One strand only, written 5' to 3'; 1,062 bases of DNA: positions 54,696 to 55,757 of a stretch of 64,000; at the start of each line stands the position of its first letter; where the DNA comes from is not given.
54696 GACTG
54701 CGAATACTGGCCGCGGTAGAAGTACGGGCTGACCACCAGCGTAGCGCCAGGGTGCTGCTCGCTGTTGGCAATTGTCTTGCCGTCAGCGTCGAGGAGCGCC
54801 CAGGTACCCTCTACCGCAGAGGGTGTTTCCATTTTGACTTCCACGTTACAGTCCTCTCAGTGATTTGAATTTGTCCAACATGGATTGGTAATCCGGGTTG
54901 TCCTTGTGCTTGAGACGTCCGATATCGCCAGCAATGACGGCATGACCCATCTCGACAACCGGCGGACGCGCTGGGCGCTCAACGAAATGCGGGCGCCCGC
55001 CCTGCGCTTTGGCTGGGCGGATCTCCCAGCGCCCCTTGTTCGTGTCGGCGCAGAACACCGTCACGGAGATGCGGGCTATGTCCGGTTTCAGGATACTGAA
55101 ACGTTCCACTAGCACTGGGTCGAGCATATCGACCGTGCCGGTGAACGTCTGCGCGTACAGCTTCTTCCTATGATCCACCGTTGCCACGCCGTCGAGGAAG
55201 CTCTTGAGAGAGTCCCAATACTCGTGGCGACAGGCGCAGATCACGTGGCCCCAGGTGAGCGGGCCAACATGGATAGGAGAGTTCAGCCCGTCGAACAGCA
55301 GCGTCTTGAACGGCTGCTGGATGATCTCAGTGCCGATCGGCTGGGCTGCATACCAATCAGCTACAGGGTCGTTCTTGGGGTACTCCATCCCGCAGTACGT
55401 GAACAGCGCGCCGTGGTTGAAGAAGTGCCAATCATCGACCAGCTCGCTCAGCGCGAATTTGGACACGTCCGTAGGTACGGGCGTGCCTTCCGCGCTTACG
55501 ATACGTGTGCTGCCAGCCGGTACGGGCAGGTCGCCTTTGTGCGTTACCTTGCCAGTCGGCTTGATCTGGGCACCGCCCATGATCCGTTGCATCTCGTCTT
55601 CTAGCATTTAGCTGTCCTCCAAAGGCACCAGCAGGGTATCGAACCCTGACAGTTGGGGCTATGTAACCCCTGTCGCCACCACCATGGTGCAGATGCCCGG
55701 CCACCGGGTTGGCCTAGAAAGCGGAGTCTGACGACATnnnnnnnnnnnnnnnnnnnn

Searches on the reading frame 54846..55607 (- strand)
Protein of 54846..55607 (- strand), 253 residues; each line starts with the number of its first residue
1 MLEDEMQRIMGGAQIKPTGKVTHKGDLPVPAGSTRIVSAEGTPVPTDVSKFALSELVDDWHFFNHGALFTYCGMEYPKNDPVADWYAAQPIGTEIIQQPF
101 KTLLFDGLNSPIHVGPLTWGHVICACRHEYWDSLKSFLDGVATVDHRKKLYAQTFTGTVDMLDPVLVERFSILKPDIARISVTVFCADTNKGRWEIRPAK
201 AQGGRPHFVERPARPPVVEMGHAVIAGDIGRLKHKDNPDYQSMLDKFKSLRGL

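Call 31: find_encoding_contigs(protein=window:54846-55607:-, flank=10000, max_places=1)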
Protein window:54846-55607:- (253 aa): 11 contigs read that carry it; 1 place shown.
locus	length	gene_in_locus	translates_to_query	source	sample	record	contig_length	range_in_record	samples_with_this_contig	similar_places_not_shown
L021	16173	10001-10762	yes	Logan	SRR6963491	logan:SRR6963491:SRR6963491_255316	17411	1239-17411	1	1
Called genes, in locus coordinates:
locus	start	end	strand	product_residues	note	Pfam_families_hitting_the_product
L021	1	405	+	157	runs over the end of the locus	-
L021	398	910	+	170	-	-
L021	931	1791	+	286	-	-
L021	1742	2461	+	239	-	PF00685:Sulfotransfer_1, PF13469:Sulfotransfer_3 (weak)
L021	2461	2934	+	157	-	-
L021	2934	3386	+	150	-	PF01327:Pep_deformylase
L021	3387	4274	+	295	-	PF02511:Thy1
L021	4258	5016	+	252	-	-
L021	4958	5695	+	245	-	-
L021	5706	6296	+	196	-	-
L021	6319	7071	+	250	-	-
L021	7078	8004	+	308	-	-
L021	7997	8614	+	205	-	-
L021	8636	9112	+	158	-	-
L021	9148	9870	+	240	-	-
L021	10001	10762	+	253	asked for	-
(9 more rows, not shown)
